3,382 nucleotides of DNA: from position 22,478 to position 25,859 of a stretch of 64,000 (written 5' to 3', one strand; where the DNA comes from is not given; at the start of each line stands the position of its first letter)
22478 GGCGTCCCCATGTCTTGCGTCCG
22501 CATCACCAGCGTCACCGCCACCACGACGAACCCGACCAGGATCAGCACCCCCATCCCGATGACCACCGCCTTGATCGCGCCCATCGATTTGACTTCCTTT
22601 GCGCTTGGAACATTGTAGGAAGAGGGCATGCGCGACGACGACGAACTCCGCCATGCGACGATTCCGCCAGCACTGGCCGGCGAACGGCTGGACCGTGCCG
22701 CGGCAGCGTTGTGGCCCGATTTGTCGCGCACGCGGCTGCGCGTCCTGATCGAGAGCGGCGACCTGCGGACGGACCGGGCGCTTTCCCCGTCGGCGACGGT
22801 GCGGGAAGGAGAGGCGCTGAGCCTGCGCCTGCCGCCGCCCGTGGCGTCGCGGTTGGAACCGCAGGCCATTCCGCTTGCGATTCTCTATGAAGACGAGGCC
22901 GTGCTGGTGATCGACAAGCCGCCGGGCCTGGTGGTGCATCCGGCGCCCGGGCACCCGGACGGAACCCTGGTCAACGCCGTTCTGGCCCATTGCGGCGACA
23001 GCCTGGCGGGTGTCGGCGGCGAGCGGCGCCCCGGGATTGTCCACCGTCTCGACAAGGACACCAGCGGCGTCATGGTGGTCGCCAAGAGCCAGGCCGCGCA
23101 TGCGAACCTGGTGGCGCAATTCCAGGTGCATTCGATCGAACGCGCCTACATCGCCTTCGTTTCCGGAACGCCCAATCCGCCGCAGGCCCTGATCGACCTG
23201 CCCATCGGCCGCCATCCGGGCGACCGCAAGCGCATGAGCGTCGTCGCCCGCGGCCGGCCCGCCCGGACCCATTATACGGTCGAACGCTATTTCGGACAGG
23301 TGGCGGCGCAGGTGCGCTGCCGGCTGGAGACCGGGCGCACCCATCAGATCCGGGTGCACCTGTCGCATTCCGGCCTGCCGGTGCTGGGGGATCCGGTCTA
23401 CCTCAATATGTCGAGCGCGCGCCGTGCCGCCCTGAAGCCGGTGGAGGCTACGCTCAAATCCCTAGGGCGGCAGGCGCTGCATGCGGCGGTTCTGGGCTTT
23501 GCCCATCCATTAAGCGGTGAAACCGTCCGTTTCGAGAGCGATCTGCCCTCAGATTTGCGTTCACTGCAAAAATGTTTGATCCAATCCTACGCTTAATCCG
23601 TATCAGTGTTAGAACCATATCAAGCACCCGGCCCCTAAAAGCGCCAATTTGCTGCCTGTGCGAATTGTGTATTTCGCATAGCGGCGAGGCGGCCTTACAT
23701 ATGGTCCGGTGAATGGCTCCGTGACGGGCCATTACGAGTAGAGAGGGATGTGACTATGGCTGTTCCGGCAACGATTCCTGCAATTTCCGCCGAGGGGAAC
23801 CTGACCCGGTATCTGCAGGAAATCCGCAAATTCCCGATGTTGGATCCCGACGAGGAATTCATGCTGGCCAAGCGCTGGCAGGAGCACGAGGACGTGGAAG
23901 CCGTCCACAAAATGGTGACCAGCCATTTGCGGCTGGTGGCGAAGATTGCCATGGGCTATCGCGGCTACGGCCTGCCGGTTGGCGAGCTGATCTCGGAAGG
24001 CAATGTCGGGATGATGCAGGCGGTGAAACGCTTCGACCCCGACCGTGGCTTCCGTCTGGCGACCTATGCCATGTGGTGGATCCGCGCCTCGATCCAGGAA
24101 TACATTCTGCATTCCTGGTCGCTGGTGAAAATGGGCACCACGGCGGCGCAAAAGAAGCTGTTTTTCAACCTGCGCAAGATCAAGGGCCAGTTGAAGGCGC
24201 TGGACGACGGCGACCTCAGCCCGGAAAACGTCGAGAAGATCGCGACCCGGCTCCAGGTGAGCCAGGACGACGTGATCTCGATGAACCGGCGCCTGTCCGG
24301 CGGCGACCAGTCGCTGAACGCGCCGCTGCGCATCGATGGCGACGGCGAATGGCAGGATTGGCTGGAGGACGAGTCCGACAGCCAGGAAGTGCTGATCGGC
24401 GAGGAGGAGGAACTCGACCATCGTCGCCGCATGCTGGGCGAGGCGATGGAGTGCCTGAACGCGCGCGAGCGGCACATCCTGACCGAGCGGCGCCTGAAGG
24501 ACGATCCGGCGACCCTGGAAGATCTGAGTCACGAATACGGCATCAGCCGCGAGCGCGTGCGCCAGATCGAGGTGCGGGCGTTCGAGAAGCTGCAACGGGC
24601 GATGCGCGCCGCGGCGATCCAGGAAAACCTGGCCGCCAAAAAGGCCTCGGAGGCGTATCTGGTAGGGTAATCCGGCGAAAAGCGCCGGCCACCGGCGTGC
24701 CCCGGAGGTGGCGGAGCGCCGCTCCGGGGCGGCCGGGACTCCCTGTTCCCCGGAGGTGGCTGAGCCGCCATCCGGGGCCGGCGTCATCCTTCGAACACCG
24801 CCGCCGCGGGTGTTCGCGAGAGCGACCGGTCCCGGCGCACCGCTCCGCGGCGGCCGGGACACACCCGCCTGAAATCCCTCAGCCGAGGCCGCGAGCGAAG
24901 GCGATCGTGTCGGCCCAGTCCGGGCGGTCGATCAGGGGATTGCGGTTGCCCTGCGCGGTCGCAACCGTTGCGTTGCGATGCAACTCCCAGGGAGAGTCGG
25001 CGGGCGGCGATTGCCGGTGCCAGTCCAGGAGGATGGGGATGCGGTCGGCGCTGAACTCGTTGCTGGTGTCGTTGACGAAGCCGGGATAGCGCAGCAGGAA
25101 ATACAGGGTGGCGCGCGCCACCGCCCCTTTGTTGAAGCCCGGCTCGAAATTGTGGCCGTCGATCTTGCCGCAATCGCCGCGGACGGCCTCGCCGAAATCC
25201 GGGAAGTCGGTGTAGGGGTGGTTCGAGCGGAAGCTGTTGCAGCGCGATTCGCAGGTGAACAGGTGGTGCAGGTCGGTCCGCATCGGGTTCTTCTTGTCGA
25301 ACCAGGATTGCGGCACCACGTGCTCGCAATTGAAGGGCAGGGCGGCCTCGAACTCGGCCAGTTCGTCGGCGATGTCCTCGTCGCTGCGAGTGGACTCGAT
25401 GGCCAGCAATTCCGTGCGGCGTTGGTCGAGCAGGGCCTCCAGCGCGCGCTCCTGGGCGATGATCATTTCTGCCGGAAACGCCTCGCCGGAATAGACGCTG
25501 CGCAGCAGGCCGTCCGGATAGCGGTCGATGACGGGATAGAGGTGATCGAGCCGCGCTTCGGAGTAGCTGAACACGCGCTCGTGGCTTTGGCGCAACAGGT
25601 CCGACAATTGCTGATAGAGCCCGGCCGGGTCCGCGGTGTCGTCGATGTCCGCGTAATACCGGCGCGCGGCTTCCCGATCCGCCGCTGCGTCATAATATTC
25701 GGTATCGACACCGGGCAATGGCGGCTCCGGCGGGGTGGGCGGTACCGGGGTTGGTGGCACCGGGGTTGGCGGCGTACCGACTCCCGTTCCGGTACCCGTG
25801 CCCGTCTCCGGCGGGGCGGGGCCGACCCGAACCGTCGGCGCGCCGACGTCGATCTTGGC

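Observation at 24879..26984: Stand-alone trypsin-like serine protease fused to an Endonuclease I domain, with no signal peptide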

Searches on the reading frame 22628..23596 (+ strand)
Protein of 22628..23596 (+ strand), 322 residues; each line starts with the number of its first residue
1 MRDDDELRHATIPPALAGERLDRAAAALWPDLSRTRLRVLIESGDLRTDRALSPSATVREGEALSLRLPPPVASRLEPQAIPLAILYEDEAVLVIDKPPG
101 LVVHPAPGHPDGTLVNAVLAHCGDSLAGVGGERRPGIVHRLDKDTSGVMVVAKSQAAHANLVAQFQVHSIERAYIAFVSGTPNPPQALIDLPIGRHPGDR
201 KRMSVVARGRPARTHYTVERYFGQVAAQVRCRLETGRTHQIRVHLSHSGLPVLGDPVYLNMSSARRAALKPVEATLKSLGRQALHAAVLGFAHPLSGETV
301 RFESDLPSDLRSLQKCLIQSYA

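Call 51: search_protein_families(library=pfam, proteins=[window:22628-23596:+], max_evalue=0.00001)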
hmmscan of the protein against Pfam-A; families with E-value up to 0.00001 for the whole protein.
window:22628-23596:+ (322 aa): 1 family
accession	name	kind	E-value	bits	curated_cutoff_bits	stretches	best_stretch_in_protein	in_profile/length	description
PF00849.27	PseudoU_synth_2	-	3e-30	105.9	26.8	1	92-247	2-152/152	RNA pseudouridylate synthase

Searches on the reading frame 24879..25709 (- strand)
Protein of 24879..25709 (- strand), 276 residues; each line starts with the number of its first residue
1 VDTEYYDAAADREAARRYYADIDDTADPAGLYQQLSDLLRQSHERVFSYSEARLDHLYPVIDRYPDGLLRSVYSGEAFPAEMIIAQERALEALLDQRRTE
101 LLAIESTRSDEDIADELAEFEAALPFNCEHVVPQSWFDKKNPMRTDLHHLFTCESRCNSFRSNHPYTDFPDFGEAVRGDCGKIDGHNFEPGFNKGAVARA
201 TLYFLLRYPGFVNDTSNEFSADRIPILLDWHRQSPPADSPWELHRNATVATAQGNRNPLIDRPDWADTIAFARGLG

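Call 46: search_solved_structures(query=window:24879-25709:-, max_evalue=1, show_alignments=2)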
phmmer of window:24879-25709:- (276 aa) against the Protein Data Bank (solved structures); distinct sequences matched with E-value up to 1: 5.
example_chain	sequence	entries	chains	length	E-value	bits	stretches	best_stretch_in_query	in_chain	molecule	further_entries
2pu3_A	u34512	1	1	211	7.7e-06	28.9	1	141-260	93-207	Endonuclease I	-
1oup_A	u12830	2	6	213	0.00094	22.1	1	143-262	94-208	Nuclease | ENDONUCLEASE I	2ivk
1ouo_A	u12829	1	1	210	0.00098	22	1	143-261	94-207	Nuclease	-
2g7e_A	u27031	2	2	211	0.0013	21.6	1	140-260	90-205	Endonuclease I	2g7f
2vnd_A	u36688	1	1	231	0.0016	21.3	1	140-260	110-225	ENDONUCLEASE I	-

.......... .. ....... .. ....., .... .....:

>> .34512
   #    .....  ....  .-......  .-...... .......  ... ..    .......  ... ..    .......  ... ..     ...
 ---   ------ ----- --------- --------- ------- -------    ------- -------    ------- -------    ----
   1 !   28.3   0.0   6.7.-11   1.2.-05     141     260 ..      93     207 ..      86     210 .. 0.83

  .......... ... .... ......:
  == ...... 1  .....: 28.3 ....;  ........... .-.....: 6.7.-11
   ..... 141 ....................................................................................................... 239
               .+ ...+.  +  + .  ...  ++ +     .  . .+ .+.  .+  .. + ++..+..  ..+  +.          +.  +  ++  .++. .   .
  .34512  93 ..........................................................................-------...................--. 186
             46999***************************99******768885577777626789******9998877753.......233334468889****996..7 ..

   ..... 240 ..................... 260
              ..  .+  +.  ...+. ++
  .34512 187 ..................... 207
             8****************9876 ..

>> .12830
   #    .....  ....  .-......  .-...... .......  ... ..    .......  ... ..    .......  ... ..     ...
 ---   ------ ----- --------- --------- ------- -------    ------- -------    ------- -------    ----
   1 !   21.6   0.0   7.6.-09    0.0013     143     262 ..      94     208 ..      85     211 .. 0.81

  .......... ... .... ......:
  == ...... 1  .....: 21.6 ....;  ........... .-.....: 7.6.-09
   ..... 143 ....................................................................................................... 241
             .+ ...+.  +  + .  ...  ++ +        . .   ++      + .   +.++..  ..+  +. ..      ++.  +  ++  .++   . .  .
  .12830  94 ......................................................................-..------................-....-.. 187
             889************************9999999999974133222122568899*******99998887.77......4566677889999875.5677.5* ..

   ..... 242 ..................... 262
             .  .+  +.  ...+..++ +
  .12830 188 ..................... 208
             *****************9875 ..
